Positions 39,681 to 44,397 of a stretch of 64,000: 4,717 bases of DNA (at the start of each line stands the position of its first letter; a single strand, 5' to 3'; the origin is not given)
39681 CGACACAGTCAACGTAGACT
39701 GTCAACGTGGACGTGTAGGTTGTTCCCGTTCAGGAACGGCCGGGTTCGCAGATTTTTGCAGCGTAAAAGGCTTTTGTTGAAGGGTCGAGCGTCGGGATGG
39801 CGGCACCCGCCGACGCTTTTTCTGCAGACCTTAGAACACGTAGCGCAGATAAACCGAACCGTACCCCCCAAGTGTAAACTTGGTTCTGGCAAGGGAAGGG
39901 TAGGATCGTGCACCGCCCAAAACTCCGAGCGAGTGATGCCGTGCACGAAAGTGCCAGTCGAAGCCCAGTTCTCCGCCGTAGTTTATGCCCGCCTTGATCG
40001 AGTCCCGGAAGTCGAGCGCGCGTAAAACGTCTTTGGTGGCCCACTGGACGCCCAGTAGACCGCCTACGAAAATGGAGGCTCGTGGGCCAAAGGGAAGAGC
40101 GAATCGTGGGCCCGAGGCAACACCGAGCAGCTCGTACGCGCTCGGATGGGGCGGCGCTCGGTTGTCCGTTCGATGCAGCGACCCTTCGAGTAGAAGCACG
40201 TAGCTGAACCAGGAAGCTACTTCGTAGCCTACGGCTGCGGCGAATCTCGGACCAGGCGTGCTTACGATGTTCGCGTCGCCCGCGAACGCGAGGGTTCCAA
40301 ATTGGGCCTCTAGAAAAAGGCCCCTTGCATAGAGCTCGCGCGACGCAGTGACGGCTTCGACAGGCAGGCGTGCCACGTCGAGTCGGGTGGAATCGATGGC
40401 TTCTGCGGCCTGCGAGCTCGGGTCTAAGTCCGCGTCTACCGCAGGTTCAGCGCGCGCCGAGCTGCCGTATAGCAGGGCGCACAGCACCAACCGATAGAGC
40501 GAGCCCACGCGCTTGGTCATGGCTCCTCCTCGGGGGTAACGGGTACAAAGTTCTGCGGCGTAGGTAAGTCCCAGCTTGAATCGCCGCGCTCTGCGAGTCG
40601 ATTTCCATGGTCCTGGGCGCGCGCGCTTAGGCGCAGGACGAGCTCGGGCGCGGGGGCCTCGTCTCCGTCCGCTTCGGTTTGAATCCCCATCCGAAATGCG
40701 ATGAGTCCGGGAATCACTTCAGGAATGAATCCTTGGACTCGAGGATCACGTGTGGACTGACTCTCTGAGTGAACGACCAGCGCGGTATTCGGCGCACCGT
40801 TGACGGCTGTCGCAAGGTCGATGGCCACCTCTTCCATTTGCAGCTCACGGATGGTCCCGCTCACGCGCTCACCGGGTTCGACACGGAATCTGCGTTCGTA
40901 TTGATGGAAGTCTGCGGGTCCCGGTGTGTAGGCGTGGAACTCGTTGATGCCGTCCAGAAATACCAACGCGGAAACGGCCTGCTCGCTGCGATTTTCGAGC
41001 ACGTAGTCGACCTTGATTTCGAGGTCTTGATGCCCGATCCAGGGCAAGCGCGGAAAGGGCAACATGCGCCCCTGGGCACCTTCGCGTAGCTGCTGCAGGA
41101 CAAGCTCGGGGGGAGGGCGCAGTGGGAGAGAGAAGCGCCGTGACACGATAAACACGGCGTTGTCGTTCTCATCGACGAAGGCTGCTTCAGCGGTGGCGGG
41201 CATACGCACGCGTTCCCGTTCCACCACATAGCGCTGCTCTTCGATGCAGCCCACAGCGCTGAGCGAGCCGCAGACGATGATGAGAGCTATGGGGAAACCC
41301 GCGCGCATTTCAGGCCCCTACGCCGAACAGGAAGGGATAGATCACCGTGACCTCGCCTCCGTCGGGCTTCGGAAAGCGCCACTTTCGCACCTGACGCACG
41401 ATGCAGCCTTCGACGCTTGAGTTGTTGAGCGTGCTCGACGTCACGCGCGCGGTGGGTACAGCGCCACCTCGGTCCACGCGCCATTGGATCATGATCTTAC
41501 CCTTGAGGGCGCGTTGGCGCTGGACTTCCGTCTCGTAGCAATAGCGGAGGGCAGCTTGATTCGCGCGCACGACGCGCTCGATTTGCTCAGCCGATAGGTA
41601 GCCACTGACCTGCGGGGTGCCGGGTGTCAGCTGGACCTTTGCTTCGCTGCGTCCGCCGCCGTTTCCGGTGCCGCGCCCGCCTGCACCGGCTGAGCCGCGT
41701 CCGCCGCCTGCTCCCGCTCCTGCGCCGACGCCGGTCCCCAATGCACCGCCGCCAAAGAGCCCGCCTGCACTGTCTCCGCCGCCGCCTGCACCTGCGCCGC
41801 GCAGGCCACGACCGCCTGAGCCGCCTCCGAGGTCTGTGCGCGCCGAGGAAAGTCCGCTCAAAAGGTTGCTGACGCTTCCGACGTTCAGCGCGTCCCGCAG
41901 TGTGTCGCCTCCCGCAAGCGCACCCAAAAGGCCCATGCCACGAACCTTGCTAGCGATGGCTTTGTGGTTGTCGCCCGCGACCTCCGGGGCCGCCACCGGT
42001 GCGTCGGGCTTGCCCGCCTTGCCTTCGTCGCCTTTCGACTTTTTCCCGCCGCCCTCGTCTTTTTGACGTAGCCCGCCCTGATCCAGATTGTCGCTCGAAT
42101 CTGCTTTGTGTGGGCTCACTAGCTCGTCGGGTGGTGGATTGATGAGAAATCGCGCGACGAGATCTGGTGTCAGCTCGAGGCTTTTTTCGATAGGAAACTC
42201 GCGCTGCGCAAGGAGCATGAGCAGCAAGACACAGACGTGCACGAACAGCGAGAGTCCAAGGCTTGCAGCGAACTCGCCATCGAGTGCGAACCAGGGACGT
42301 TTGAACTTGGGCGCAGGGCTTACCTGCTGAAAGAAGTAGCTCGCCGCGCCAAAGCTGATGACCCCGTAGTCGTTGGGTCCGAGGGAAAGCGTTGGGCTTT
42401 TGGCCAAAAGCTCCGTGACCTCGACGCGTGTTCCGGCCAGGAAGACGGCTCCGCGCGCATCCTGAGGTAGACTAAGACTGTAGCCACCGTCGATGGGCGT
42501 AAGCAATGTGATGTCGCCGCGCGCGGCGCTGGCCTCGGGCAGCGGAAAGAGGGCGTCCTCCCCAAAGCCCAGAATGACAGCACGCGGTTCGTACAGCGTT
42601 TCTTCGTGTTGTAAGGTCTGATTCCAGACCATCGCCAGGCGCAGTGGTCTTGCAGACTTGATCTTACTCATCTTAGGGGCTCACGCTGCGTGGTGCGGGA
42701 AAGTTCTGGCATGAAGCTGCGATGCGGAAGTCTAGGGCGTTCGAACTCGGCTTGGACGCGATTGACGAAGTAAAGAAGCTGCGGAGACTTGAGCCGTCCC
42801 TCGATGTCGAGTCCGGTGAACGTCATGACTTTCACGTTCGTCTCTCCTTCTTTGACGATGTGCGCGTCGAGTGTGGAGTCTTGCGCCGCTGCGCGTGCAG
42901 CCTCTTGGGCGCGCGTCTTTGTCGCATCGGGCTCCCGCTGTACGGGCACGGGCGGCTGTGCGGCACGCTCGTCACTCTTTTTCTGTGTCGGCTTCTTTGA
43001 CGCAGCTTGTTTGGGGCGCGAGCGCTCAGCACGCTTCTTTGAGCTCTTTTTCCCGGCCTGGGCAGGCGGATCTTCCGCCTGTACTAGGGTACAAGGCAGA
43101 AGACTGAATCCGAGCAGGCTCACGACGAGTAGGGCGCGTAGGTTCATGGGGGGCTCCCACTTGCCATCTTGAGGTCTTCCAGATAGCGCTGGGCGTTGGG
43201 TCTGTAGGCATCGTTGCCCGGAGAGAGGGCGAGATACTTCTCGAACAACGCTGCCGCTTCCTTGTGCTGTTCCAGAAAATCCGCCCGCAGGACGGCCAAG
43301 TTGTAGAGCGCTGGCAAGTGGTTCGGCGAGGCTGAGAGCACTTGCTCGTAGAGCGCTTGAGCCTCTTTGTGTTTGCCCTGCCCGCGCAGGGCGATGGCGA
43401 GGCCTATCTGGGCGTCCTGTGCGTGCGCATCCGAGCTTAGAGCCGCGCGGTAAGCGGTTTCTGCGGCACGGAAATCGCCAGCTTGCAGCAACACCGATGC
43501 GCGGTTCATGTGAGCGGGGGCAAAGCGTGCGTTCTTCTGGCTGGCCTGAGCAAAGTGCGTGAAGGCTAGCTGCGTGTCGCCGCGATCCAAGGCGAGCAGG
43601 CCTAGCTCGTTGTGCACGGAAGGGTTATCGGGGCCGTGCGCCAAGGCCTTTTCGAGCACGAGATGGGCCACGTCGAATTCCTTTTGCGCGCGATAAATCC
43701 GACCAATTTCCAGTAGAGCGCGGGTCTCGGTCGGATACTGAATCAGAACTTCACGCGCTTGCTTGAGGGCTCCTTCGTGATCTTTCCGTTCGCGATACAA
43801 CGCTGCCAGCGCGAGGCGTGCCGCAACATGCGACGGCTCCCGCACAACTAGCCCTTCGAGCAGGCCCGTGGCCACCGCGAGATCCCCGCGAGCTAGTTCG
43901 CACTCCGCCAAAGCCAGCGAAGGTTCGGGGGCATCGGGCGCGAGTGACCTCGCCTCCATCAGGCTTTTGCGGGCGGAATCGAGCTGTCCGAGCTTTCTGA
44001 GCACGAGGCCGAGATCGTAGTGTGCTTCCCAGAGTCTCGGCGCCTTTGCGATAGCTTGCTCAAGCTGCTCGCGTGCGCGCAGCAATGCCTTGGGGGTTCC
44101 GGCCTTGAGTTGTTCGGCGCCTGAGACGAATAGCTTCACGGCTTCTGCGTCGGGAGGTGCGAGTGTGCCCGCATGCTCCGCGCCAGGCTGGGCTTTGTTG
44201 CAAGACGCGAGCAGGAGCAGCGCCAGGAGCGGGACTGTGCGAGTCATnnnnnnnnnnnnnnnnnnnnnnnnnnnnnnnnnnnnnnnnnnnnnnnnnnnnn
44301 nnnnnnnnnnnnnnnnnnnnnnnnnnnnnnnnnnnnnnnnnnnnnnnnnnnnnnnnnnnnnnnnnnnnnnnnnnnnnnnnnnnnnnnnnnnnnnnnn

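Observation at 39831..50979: Nine-gene, translationally coupled Glt/Nfs-type trans-envelope cluster with no motor genes nearby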

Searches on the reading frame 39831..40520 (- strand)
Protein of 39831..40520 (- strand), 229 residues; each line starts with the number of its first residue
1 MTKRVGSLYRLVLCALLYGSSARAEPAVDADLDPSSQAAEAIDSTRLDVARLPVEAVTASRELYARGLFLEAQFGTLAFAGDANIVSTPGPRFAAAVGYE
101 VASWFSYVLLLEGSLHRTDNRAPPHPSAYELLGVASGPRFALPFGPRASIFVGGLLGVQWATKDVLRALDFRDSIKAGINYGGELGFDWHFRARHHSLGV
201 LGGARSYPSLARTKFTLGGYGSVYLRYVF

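Call 5: search_protein_families(library=pfam, proteins=[window:39831-40520:-], max_evalue=0.1)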
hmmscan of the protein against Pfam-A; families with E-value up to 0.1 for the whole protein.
window:39831-40520:- (229 aa): 1 family
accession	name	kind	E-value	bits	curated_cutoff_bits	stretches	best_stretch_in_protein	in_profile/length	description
PF09411.16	PagL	-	0.011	16.3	23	1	133-197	45-115/136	Lipid A 3-O-deacylase (PagL)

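Call 6: search_protein_families(library=ncbifam, proteins=[window:39831-40520:-], max_evalue=0.1)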
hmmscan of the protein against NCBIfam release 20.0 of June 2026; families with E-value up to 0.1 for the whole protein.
window:39831-40520:- (229 aa): 1 family
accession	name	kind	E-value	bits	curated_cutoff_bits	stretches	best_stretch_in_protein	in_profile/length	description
NF033755.1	gliding_CglE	equivalog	3.9e-06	26.9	70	1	65-229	3-172/172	adventurous gliding motility protein CglE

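Call 84: search_protein_families(library=ncbifam, alignment_id=A5, max_evalue=0.01)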
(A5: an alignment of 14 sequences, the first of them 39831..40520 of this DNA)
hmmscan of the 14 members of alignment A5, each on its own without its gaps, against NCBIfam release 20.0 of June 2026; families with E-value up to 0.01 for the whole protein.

A. member 1, window:39831-40520:- (229 aa): 1 family
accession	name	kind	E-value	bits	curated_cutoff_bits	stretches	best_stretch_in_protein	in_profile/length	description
NF033755.1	gliding_CglE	equivalog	3.9e-06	26.9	70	1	65-229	3-172/172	adventurous gliding motility protein CglE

B. families by the number of members that match (of 14 scanned): 1 family
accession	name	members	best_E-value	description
NF033755.1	gliding_CglE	13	3.5e-11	adventurous gliding motility protein CglE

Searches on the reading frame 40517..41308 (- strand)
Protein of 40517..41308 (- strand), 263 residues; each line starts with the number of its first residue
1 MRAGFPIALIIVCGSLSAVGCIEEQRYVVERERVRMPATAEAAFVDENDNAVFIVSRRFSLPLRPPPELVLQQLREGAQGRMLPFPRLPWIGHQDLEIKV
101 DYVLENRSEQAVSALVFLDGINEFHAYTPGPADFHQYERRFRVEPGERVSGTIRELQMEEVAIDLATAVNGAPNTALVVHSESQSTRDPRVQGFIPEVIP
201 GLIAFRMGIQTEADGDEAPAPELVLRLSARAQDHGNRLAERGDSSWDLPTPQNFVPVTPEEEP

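Call 5: search_protein_families(library=pfam, proteins=[window:40517-41308:-], max_evalue=0.1)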
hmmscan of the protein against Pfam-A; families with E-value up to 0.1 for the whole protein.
window:40517-41308:- (263 aa): 0 families

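Call 6: search_protein_families(library=ncbifam, proteins=[window:40517-41308:-], max_evalue=0.1)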
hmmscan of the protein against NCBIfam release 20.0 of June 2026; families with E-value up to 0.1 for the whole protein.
window:40517-41308:- (263 aa): 0 families

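Call 38: find_homologous_proteins(query=window:40517-41308:-)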
Query window:40517-41308:- (263 aa): 46 proteins with E <= 0.001 among 3511 candidates.
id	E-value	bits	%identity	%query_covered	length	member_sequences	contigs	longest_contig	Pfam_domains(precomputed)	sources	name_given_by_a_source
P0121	2.9e-170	582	100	100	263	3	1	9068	-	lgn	-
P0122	4.9e-117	408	72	99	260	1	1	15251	-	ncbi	-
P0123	3.2e-110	386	68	94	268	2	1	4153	-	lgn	-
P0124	2.4e-106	373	65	97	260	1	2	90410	-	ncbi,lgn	-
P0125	1.4e-98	348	61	95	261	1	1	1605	-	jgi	jgi:hypothetical protein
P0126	3.5e-94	333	62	93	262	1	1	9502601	-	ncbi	ncbi:MAG: hypothetical protein QM778_12985 [Myxococcales bacterium]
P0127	1.2e-93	331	59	97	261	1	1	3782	-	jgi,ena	-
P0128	5.2e-93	329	61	99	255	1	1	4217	-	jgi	jgi:hypothetical protein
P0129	3.4e-91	323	59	95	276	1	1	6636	-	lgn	-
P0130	5.5e-91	323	59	86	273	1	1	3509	-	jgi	jgi:hypothetical protein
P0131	8.9e-90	319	57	97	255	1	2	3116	-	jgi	jgi:hypothetical protein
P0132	7.5e-89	316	56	97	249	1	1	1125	-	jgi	jgi:hypothetical protein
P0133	2.4e-85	304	55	95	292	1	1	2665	-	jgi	jgi:hypothetical protein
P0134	2.5e-84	301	54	95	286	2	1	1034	-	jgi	jgi:hypothetical protein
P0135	2.3e-79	285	53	96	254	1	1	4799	-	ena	-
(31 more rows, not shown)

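Call 49: predict_structure(alignment_id=A1)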
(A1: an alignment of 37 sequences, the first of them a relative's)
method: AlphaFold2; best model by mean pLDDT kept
length: 263 residues; sequences in the alignment: 37
mean_pLDDT: 91.7   pTM: 0.86
mean pLDDT of the five models: 91.7, 91.5, 90.8, 90.7, 90.6
residues with pLDDT >= 90: 213; 70-90: 27; 50-70: 19; < 50: 4
segments of 3 or more residues with pLDDT < 50: 1-4
pLDDT, mean of each block of 10 residues (from residue 1): 54 61 86 98 94 97 97 96 94 98 98 98 97 94 98 98 97 92 85 96 98 90 98 95 91 91 65
secondary structure, 60 per line:
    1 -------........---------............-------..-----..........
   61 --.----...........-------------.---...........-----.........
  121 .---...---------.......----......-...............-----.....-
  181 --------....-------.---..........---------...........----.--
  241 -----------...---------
elements in order: H8-15 E25-36 E51-60 H68-78 E96-106 E112-121 E125-127 E137-143 E148-153 H155-169 H175-179 H189-192 E204-213 E223-233 E252-254

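Call 96: fold_search(model_id=the predicted structure, library=pdb)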
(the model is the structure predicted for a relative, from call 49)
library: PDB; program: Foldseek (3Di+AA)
matches with E <= 10: 1416; with E <= 0.001: 3
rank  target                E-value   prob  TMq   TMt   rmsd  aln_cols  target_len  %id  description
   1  1b35_C                5.9e-04  0.94  0.27  0.26  14.2       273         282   10  CRICKET PARALYSIS VIRUS (CRPV) (released 1999-08-09)
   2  6ad1_A                8.8e-04  0.87  0.25  0.29  12.7       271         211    8  The structure of CVA10 procapsid from its complex with Fab 2G8 (released 2018-11-21)
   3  9vjj_A                9.9e-04  0.89  0.20  0.18  14.3       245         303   11  Crystal Structure of human Latent TGF-beta1 in complex with SOF10 (released 2026-02-04)
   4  4rhv_1                1.0e-03  0.87  0.26  0.25  13.4       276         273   10  THE USE OF MOLECULAR-REPLACEMENT PHASES FOR THE REFINEMENT OF THE HUMAN RHINOVIRUS 14 STRUCTURE (released 1988-04-16)
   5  2rmu_1                1.1e-03  0.87  0.26  0.25  13.4       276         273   10  THREE-DIMENSIONAL STRUCTURES OF DRUG-RESISTANT MUTANTS OF HUMAN RHINOVIRUS 14 (released 1990-01-15)
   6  1rhi_1                1.3e-03  0.89  0.26  0.25  11.8       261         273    9  HUMAN RHINOVIRUS 3 COAT PROTEIN (released 1997-03-12)
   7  6lhb_A                1.4e-03  0.94  0.29  0.33  11.8       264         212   11  The cryo-EM structure of coxsackievirus A16 A-particle (released 2020-02-05)
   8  8ytb_A                1.6e-03  0.92  0.27  0.33  12.6       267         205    9  Cryo-EM structure of enterovirus A71 empty particle (released 2024-09-04)
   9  4n53_C                1.7e-03  0.89  0.25  0.26  14.7       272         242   10  Human enterovirus 71 uncoating intermediate captured at atomic resolution (released 2014-02-05)
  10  1ruf_1                1.7e-03  0.82  0.25  0.25  14.6       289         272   10  RHINOVIRUS 14 (HRV14) (MUTANT WITH ASN 1 219 REPLACED BY ALA (N219A IN CHAIN 1) (released 1995-11-14)
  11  1k5m_A                1.8e-03  0.89  0.28  0.27  15.6       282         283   11  Crystal Structure of a Human Rhinovirus Type 14:Human Immunodeficiency Virus Type 1 V3 Loop Chimeric Virus MN-III-2 (released 2002-07-17)
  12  9vjj_B                2.2e-03  0.82  0.20  0.18  14.2       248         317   11  Crystal Structure of human Latent TGF-beta1 in complex with SOF10 (released 2026-02-04)
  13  4pdw_A                2.3e-03  0.89  0.28  0.27  16.2       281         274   10  A benzonitrile analogue inhibits rhinovirus replication (released 2014-07-02)
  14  8vsc_B                2.3e-03  0.85  0.21  0.19  14.7       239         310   11  L-TGF-b1/GARP (released 2024-09-11)
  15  8axx_A                2.3e-03  0.84  0.27  0.31  16.3       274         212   10  Expanded Coxsackievirus A9 after treatment with endosomal ionic buffer (released 2022-10-19)
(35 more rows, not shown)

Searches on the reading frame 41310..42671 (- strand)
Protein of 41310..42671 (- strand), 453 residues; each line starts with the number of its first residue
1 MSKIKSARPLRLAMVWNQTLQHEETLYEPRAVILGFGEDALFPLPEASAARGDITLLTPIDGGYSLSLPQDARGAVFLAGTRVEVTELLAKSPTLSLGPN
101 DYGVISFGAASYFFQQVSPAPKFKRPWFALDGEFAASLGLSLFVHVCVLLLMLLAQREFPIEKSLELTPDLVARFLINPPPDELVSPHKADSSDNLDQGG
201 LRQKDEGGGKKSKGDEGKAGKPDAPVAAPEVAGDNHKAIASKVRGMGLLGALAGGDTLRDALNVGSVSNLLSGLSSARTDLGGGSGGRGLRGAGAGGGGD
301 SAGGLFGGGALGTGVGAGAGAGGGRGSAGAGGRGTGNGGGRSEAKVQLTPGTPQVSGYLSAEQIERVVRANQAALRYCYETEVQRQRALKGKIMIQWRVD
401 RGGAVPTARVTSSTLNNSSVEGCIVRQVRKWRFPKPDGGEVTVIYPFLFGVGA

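Call 5: search_protein_families(library=pfam, proteins=[window:41310-42671:-], max_evalue=0.1)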
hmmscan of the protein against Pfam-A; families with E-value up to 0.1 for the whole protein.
window:41310-42671:- (453 aa): 1 family
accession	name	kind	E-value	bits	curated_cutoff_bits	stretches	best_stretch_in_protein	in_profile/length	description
PF03544.19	TonB_C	-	0.089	13.7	24.6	0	385-449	10-77/79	Gram-negative bacterial TonB protein C-terminal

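Call 6: search_protein_families(library=ncbifam, proteins=[window:41310-42671:-], max_evalue=0.1)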
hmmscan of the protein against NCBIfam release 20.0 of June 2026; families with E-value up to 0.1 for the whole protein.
window:41310-42671:- (453 aa): 5 families
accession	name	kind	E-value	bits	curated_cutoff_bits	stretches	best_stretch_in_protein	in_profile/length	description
NF033760.1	gliding_GltG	equivalog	2.9e-49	168.2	650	1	9-449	203-645/650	adventurous gliding motility protein GltG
NF033768.1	myxo_SS_tail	domain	1.1e-32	112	40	1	359-449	1-91/92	AgmX/PglI C-terminal domain-containing protein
NF033761.1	gliding_GltJ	equivalog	1.2e-10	41.2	450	1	349-449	571-671/671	adventurous gliding motility protein GltJ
TIGR01352.1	tonB_Cterm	subfamily_domain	0.00084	19.6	27.1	1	384-449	7-73/76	TonB family protein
NF008080.0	PRK10819.1-1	equivalog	0.085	12.2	418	0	389-434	186-230/252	TonB system transport protein TonB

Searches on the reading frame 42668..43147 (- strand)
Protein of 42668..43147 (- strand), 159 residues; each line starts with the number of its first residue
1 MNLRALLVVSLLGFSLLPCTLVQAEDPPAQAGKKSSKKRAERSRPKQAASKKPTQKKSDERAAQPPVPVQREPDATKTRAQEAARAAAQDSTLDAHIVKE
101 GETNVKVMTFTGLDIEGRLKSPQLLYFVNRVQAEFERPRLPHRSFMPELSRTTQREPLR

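Call 5: search_protein_families(library=pfam, proteins=[window:42668-43147:-], max_evalue=0.1)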
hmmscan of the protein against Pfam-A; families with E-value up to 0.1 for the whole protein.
window:42668-43147:- (159 aa): 0 families

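Call 6: search_protein_families(library=ncbifam, proteins=[window:42668-43147:-], max_evalue=0.1)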
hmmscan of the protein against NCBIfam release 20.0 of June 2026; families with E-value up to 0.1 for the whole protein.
window:42668-43147:- (159 aa): 7 families
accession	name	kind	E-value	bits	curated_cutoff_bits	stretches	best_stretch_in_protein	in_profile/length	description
NF052435.1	BamI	equivalog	0.011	15.6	180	1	7-79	9-83/226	biofilm-associated metzincin protease inhibitor BamI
NF033756.1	gliding_GltC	equivalog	0.015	14.1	450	1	33-125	23-121/622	adventurous gliding motility protein GltC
NF042931.1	SAG1386_EF1546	equivalog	0.017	15.2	80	1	34-116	55-132/158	SAG1386/EF1546 family surface-associated protein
NF003434.0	PRK04950.1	equivalog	0.031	14.2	127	1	33-118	116-199/205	RNA chaperone ProQ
TIGR02102.1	pullulan_Gpos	equivalog_domain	0.079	10.7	1042.25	1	27-115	1010-1097/1113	pullulanase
NF011512.0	PRK14950.1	equivalog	0.085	12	593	1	15-91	359-436/585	DNA polymerase III subunits gamma and tau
NF040549.1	Nt5e_LPXTG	exception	0.086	11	1050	1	19-120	20-112/731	cell surface ecto-5'-nucleotidase Nt5e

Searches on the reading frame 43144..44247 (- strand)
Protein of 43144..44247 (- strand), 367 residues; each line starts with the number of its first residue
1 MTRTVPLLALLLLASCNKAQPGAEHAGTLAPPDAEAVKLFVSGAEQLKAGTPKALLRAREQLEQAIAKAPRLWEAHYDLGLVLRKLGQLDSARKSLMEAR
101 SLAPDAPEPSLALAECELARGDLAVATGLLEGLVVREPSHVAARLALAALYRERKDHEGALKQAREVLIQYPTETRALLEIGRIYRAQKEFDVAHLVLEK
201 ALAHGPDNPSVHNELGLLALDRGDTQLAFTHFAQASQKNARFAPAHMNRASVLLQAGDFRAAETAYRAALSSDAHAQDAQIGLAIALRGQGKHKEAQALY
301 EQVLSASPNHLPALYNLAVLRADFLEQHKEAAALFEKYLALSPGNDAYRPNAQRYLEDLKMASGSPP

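Call 5: search_protein_families(library=pfam, proteins=[window:43144-44247:-], max_evalue=0.1)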
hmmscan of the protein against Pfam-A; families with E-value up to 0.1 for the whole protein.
window:43144-44247:- (367 aa): 34 families (the best 25 are shown)
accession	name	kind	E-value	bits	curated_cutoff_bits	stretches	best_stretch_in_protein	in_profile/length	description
PF13432.12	TPR_16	-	2.8e-31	108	32.7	5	249-309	3-63/65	Tetratricopeptide repeat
PF07719.23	TPR_2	-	1.8e-29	99.8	27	4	73-105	1-33/34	Tetratricopeptide repeat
PF14559.12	TPR_19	-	5.9e-29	100.6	25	6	153-213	3-63/68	Tetratricopeptide repeat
PF13428.12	TPR_14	-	2e-27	93.3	23.5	6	176-216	2-42/44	Tetratricopeptide repeat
PF13431.12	TPR_17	-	5.6e-22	76.6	24.4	3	63-93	3-33/34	Tetratricopeptide repeat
PF00515.34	TPR_1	-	2.2e-21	75.1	27.8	3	74-105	2-33/34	Tetratricopeptide repeat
PF13181.12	TPR_8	-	2.2e-20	71.5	25.7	3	74-105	2-33/34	Tetratricopeptide repeat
PF13424.12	TPR_12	-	1.1e-18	67.7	30.1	6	279-341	5-74/77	Tetratricopeptide repeat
PF13414.12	TPR_11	-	6.6e-16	58.2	26.8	2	182-218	1-37/42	TPR repeat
PF13174.12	TPR_6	-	5.9e-15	55.2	26.3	1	278-309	1-32/33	Tetratricopeptide repeat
PF23914.1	TPR_CcmH_CycH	-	2.2e-13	50.8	42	2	78-170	55-150/158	Cytochrome c-type biogenesis protein H TPR domain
PF13371.12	TPR_9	-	2.9e-10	40.4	35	3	54-108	10-64/73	Tetratricopeptide repeat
PF25064.1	ARM_TT21_5th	-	1.4e-09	38.7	27.8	1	143-240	3-103/117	TT21 fifth ARM repeats domain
PF13176.12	TPR_7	-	1.7e-09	37.4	27.9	2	283-306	5-28/36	Tetratricopeptide repeat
PF25058.1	ARM_TT21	-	8.3e-09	36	27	1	77-157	61-145/155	Tetratricopeptide repeat protein 21 ARM repeat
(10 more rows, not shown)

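Call 6: search_protein_families(library=ncbifam, proteins=[window:43144-44247:-], max_evalue=0.1)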
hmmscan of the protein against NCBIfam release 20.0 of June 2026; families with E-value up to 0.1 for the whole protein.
window:43144-44247:- (367 aa): 35 families (the best 25 are shown)
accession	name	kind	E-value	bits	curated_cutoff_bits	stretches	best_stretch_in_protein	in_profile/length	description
NF033758.1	gliding_GltE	equivalog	7.2e-35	120.8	225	1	63-346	76-359/411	adventurous gliding motility TPR repeat lipoprotein GltE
TIGR02917.1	PEP_TPR_lipo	equivalog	3.4e-31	108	312.2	1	54-345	514-803/899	XrtA/PEP-CTERM system TPR-repeat protein PrsT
NF040959.1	MamA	equivalog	6.2e-24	84.6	200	3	103-236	67-200/204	magnetosome protein MamA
TIGR02521.1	type_IV_pilW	equivalog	1.1e-22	80.8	154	3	140-333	30-224/234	type IV pilus biogenesis/stability protein PilW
NF047371.1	FlcA_CTERM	equivalog_domain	2.3e-16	59.4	300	2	58-271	332-535/646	periplasmic flagellar collar protein FlcA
NF033920.0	C39_PA2778_fam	equivalog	6.6e-16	58.5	150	2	245-342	157-254/255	PA2778 family cysteine peptidase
TIGR02795.1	tol_pal_ybgF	equivalog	1.7e-14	54.4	90.1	3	226-309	22-108/119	tol-pal system protein YbgF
TIGR03939.1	PGA_TPR_OMP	equivalog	2.4e-13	49.2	366.65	3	257-361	100-203/800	poly-beta-1,6 N-acetyl-D-glucosamine export porin PgaA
TIGR02552.1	LcrH_SycD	equivalog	4.6e-13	49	104.8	2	253-354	28-131/136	SycD/LcrH family type III secretion system chaperone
NF033762.1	social_mot_Tgl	equivalog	8.1e-13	48.3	225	2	194-271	50-128/252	social motility TPR repeat lipoprotein Tgl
NF008757.0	PRK11788.1-5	equivalog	9.7e-12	44.7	363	2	72-246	68-251/388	lipopolysaccharide assembly protein LapB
NF002725.1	PRK02603.1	equivalog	5.8e-09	36.2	143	1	256-329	48-124/173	photosystem I assembly protein Ycf3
NF008755.0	PRK11788.1-3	equivalog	4.4e-08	32.9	430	2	57-244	54-249/388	lipopolysaccharide assembly protein LapB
TIGR00540.1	TPR_hemY_coli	hypoth_equivalog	9.8e-08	31.2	142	1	114-235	268-385/385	heme biosynthesis-associated TPR protein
NF047507.1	TPR_BatC_Lepto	exception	1.3e-07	31.3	175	0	40-106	62-129/214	TPR repeat-containing protein BatC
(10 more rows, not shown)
